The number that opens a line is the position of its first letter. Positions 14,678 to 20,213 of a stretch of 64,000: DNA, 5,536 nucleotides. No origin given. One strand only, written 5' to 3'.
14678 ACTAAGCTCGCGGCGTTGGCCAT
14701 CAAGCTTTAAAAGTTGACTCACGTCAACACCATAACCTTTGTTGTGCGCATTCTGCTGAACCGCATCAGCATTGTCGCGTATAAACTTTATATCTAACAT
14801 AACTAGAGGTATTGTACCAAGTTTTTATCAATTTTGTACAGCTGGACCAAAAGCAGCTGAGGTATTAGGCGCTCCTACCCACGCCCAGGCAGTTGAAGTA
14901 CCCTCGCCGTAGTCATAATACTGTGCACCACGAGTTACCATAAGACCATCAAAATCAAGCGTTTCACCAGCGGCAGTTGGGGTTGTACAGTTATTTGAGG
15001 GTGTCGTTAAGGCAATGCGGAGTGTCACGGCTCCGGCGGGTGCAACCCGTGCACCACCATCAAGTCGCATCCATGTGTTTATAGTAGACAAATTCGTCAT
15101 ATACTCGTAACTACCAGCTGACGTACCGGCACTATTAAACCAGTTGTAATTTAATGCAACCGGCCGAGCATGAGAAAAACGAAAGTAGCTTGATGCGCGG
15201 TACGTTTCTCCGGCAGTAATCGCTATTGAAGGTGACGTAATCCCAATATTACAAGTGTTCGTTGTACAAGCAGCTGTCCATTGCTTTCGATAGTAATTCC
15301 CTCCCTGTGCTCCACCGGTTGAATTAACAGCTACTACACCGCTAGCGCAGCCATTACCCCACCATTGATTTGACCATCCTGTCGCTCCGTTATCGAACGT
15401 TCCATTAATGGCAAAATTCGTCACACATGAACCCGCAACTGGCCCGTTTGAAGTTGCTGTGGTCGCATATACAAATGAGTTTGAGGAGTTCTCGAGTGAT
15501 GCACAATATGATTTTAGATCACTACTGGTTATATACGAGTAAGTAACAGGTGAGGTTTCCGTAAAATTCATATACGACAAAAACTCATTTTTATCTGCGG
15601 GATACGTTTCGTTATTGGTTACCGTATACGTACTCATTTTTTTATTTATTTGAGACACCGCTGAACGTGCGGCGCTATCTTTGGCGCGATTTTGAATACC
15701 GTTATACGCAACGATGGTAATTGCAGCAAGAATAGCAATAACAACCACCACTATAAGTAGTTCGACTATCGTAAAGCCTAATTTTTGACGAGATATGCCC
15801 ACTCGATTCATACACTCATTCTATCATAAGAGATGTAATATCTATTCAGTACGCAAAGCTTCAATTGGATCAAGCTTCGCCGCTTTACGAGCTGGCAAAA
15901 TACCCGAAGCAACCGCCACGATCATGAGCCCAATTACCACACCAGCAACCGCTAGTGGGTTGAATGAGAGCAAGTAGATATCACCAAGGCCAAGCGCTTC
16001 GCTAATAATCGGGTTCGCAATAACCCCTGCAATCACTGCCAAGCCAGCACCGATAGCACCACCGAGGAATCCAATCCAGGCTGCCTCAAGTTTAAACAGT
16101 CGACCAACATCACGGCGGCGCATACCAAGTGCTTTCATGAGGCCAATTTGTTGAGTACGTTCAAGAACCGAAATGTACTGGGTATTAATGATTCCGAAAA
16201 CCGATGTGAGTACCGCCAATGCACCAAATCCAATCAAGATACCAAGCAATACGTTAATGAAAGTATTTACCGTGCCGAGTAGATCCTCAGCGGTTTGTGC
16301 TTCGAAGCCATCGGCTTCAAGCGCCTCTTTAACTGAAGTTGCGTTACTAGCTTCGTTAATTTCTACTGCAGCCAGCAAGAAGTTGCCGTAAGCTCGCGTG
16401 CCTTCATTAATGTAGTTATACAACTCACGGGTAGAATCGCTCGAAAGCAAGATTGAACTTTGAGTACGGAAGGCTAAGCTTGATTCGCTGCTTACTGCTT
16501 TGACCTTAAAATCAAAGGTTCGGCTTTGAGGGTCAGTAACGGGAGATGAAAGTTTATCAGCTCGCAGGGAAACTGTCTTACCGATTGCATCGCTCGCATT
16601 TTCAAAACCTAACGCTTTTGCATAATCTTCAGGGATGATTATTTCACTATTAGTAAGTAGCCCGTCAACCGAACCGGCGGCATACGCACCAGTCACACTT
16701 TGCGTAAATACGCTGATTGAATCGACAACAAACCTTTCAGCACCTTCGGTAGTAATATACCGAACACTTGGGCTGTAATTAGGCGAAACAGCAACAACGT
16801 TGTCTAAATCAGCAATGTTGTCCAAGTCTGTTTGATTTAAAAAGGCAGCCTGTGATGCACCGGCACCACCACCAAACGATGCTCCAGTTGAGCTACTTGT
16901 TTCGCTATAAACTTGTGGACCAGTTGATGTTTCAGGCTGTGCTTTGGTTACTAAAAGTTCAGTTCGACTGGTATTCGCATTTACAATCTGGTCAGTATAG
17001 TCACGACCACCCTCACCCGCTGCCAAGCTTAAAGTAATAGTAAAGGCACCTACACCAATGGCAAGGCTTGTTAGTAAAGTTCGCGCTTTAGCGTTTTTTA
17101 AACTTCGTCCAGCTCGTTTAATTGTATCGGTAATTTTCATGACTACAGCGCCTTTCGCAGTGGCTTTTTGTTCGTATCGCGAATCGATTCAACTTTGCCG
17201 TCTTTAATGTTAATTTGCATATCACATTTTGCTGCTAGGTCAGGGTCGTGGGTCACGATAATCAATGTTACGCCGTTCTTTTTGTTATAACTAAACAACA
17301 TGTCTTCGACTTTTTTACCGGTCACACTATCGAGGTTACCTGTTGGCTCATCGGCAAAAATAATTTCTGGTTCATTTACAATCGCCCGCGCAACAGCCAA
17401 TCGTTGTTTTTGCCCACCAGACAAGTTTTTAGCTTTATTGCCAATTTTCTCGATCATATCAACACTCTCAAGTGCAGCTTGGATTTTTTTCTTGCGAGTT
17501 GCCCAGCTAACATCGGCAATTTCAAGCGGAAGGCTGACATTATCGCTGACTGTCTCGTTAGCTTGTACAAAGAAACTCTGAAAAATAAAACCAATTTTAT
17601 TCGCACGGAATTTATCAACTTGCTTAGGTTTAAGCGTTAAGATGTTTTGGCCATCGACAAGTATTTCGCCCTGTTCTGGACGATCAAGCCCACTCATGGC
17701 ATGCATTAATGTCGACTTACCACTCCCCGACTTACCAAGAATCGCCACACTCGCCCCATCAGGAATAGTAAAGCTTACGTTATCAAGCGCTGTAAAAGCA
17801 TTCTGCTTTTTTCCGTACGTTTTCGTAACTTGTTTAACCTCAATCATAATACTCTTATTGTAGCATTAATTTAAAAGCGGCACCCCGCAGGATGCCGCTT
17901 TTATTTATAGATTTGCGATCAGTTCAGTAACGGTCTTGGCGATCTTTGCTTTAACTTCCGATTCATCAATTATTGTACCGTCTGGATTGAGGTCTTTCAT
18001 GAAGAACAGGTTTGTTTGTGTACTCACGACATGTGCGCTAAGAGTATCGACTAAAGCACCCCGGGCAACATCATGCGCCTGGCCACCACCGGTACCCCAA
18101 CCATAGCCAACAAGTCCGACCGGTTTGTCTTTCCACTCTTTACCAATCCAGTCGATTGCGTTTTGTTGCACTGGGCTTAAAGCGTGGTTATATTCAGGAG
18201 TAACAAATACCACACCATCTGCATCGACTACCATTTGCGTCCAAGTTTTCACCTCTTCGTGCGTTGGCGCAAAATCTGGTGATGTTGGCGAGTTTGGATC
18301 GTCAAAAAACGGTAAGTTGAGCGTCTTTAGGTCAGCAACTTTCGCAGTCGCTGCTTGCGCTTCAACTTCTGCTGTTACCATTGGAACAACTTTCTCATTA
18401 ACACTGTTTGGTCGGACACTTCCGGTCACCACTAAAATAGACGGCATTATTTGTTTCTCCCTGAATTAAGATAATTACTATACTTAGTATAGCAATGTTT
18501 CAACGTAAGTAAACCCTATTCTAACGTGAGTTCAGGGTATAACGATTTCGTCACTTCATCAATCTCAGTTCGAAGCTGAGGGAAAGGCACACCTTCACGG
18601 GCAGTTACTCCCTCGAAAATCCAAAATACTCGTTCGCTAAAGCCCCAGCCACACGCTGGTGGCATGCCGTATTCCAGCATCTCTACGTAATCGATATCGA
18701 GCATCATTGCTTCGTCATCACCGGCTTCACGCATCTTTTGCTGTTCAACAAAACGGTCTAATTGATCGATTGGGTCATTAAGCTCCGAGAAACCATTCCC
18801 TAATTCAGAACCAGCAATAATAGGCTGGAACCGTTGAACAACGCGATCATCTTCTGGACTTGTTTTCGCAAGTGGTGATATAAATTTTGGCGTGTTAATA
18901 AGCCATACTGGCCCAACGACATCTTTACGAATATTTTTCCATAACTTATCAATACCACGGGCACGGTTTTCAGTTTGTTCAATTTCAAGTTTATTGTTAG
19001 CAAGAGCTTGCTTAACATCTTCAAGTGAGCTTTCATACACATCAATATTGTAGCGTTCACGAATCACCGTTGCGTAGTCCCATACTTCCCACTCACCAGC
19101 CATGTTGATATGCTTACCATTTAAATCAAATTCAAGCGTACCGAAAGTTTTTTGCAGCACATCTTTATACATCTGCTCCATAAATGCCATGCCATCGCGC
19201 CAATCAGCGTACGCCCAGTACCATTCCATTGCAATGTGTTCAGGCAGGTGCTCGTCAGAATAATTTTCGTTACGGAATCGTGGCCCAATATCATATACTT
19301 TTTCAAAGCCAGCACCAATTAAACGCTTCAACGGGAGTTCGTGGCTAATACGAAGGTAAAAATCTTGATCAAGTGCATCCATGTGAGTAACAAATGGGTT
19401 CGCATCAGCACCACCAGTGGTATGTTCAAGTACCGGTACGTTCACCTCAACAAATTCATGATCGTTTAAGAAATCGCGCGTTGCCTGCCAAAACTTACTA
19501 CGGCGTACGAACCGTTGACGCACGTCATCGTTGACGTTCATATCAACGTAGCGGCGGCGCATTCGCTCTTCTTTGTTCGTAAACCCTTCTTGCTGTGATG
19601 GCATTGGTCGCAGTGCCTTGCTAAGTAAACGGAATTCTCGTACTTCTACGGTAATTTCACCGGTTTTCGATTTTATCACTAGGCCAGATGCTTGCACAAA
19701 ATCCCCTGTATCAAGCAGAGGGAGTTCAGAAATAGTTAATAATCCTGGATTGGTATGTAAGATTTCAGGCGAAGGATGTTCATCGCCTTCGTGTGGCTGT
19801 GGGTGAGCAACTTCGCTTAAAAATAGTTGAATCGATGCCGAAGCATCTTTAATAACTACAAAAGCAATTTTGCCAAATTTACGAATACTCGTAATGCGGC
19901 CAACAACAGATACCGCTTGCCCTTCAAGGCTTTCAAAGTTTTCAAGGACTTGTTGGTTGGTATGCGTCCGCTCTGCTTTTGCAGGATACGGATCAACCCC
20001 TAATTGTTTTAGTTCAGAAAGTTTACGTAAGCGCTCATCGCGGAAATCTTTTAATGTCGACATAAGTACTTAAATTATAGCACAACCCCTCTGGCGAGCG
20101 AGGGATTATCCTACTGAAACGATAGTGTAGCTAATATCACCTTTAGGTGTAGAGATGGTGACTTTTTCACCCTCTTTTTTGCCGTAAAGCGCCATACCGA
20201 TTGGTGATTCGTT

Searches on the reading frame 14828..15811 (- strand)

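Call 65: search_protein_families(library=pfam, proteins=[window:14828-15811:-], max_evalue=0.0001)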
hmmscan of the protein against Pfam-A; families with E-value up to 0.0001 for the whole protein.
window:14828-15811:- (327 aa): 2 families
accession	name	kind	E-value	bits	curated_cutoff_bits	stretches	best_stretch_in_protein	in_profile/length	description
PF02018.23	CBM_4_9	-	1.2e-06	29.3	25.9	1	132-269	2-130/136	Carbohydrate binding domain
PF07963.17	N_methyl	-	1.8e-05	24.6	21.2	1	9-32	3-26/27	Prokaryotic N-terminal methylation motif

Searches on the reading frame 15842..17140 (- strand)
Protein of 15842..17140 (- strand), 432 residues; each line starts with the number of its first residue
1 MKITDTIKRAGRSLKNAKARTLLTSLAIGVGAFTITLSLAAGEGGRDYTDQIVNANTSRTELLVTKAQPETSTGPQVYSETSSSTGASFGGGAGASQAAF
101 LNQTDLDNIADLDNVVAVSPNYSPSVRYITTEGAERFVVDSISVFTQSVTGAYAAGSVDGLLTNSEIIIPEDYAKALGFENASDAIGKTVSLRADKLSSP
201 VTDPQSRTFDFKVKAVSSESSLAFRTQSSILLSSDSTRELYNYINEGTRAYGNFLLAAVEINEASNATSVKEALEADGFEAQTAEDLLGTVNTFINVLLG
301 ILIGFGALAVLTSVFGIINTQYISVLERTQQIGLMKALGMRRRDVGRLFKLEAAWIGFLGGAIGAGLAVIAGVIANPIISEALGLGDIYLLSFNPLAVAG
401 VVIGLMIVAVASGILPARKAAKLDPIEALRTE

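Call 65: search_protein_families(library=pfam, proteins=[window:15842-17140:-], max_evalue=0.0001)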
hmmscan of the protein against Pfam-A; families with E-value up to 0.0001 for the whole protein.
window:15842-17140:- (432 aa): 2 families
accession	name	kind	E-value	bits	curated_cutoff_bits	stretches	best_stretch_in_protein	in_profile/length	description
PF02687.27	FtsX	-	1.6e-18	67.3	25.5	1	304-425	2-120/120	FtsX-like permease C-terminal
PF12704.14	MacB_PCD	-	1.1e-07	32.8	27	1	21-276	1-206/207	MacB-like periplasmic core domain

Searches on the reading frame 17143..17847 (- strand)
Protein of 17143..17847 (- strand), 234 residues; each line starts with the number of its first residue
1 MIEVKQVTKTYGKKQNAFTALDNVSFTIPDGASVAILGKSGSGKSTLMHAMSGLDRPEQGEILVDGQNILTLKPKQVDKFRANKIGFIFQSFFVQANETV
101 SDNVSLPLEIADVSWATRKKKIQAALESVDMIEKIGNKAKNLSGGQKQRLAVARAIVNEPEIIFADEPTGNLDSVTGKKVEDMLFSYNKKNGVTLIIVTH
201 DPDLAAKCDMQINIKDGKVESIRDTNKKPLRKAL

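Call 65: search_protein_families(library=pfam, proteins=[window:17143-17847:-], max_evalue=0.0001)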
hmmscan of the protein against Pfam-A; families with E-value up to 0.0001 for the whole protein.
window:17143-17847:- (234 aa): 3 families
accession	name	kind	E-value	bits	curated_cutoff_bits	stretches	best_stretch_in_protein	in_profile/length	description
PF00005.33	ABC_tran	-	1.1e-35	123.6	25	1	21-169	1-136/137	ABC transporter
PF02463.25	SMC_N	-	3.3e-07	30.4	40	1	33-216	26-213/220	RecF/RecN/SMC N terminal domain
PF13555.12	AAA_29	-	1.7e-05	24.9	27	1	24-54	15-45/61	P-loop containing region of AAA domain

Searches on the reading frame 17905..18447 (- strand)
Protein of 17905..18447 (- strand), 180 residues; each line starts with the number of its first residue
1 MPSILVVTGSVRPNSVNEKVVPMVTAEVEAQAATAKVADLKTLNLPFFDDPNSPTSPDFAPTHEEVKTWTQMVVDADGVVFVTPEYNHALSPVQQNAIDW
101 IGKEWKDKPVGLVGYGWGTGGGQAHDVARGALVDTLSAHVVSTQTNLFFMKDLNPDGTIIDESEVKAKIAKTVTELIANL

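Call 65: search_protein_families(library=pfam, proteins=[window:17905-18447:-], max_evalue=0.0001)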
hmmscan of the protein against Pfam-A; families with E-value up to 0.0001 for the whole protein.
window:17905-18447:- (180 aa): 2 families
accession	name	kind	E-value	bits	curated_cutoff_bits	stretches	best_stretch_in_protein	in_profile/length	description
PF03358.20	FMN_red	-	6.6e-33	113.9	24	1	3-144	2-144/152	NADPH-dependent FMN reductase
PF02525.22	Flavodoxin_2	-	4.8e-08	33.4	27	1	3-101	2-103/198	Flavodoxin-like fold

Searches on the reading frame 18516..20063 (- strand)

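Call 65: search_protein_families(library=pfam, proteins=[window:18516-20063:-], max_evalue=0.0001)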
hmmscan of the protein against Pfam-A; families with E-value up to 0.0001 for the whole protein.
window:18516-20063:- (515 aa): 2 families
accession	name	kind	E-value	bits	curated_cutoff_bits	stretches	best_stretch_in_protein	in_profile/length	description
PF00152.25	tRNA-synt_2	-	1.1e-60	205.7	25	1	164-496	2-306/308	tRNA synthetases class II (D, K and N)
PF01336.31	tRNA_anti-codon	-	8.4e-12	45.3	27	1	51-147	1-75/75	OB-fold nucleic acid binding domain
